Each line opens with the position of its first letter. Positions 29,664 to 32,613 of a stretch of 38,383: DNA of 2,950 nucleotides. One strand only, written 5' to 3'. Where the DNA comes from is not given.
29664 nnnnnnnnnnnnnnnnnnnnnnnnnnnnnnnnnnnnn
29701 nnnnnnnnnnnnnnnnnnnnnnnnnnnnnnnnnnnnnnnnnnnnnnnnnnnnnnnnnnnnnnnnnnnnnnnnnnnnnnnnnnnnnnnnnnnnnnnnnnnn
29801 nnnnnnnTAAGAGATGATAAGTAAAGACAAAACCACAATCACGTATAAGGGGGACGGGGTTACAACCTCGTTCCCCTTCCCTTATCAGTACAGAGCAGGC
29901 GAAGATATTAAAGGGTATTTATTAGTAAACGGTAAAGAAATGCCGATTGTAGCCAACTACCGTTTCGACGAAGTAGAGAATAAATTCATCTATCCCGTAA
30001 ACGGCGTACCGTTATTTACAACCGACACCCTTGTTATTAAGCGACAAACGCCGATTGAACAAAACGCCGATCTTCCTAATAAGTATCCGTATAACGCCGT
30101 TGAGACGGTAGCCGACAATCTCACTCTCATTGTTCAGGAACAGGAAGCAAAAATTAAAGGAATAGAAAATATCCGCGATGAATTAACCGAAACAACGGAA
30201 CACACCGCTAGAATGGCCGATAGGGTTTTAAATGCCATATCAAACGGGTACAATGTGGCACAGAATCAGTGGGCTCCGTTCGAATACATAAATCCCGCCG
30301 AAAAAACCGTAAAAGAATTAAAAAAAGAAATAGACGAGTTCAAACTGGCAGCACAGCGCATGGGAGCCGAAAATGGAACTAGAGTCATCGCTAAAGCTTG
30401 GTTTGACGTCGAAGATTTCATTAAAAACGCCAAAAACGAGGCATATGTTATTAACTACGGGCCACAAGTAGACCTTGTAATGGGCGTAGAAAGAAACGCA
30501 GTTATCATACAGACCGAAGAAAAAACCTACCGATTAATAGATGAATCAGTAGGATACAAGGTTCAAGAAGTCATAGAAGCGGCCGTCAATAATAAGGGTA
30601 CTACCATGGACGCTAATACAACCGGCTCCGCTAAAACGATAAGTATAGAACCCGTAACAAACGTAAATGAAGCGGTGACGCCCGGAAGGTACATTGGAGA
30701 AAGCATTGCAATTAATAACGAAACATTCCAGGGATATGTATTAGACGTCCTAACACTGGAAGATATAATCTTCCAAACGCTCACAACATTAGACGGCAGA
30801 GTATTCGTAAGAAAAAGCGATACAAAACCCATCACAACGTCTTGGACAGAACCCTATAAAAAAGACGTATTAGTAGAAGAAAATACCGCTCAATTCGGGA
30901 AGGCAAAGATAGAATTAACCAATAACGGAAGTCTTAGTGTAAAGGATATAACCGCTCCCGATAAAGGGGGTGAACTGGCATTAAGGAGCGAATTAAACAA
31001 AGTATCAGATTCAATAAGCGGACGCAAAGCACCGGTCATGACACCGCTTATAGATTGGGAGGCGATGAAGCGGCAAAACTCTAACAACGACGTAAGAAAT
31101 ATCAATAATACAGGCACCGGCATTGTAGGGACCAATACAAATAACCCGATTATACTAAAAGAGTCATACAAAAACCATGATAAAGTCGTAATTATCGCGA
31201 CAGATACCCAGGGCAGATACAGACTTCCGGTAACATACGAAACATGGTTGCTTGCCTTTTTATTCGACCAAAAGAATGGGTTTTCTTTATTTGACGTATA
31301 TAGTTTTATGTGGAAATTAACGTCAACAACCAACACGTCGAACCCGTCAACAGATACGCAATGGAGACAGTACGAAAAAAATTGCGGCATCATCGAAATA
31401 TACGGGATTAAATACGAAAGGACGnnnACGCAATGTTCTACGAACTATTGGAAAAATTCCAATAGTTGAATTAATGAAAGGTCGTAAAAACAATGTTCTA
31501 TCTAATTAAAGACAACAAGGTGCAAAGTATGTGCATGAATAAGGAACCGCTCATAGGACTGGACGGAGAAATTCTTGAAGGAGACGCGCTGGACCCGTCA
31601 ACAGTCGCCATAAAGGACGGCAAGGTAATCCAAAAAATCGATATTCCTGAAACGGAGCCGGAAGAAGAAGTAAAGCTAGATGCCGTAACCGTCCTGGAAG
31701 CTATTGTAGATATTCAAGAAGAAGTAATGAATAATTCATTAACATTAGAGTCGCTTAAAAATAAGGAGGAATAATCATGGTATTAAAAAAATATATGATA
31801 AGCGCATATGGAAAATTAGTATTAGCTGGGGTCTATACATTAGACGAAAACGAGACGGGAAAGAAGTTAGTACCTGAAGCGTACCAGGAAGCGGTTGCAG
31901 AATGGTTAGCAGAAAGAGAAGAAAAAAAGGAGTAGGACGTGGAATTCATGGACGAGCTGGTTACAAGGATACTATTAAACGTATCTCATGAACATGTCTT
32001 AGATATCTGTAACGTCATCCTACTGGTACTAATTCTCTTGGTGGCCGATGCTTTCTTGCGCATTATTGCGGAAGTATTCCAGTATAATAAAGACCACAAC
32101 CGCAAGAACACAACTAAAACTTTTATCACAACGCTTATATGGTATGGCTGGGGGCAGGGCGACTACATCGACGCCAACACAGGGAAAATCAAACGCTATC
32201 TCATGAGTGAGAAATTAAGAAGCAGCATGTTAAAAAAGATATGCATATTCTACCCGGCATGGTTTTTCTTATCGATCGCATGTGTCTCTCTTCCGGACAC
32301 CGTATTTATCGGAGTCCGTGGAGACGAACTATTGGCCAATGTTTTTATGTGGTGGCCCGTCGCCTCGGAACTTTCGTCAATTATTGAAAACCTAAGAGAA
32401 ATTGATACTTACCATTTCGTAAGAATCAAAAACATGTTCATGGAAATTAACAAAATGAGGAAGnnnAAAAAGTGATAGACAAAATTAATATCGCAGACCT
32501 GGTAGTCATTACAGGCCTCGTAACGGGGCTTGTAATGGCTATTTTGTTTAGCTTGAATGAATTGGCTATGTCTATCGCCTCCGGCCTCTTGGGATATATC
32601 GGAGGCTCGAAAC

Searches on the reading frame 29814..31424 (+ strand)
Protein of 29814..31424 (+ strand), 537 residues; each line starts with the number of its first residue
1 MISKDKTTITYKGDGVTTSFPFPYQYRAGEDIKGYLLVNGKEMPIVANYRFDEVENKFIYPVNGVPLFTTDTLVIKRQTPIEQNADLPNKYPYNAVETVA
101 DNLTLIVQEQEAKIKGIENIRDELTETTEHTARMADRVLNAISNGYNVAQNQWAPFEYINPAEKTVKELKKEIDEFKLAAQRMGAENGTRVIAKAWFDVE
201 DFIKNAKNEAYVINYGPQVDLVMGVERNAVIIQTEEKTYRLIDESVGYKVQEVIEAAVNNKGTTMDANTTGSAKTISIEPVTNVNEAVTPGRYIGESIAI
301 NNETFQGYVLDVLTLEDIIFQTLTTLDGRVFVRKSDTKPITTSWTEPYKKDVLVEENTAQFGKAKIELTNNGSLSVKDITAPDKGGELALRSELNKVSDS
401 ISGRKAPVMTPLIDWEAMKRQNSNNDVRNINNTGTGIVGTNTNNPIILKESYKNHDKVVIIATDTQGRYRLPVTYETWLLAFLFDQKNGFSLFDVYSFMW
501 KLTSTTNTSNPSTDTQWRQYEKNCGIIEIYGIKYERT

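Call 6: search_protein_families(library=phrogs, proteins=[window:29814-31424:+], max_evalue=0.001)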
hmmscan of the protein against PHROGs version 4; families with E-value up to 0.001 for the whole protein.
window:29814-31424:+ (537 aa): 1 family
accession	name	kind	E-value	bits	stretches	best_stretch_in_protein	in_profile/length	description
phrog_1640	-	tail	8.9e-05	22.8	1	1-110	2-117/765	tail protein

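Call 29: search_protein_families(library=pfam, proteins=[window:29814-31424:+], max_evalue=0.1)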
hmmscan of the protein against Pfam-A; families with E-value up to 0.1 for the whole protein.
window:29814-31424:+ (537 aa): 3 families
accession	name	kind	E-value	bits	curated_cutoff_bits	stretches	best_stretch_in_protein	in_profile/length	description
PF03906.20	Phage_T7_tail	-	0.0038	17.4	25.2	1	4-52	4-50/157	Phage T7 tail fibre protein, N-terminal domain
PF02979.21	NHase_alpha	-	0.0044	16.9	27.2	1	174-200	27-53/184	Nitrile hydratase, alpha chain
PF24423.1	OVT1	-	0.0053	17.6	30.9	1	102-177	12-84/100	Major antigen, helical domain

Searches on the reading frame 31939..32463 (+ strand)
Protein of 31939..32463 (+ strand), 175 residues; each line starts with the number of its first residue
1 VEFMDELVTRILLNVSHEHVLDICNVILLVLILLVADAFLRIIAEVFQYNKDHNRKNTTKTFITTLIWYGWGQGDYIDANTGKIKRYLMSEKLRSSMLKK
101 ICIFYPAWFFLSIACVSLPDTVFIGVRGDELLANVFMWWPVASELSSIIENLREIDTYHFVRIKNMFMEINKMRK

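Call 29: search_protein_families(library=pfam, proteins=[window:31939-32463:+], max_evalue=0.1)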
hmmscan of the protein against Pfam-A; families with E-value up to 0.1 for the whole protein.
window:31939-32463:+ (175 aa): 1 family
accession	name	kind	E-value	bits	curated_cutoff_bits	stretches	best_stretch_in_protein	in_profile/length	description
PF05105.17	Phage_holin_4_1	-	2.8e-06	27.8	22.2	1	79-168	25-112/116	Bacteriophage holin family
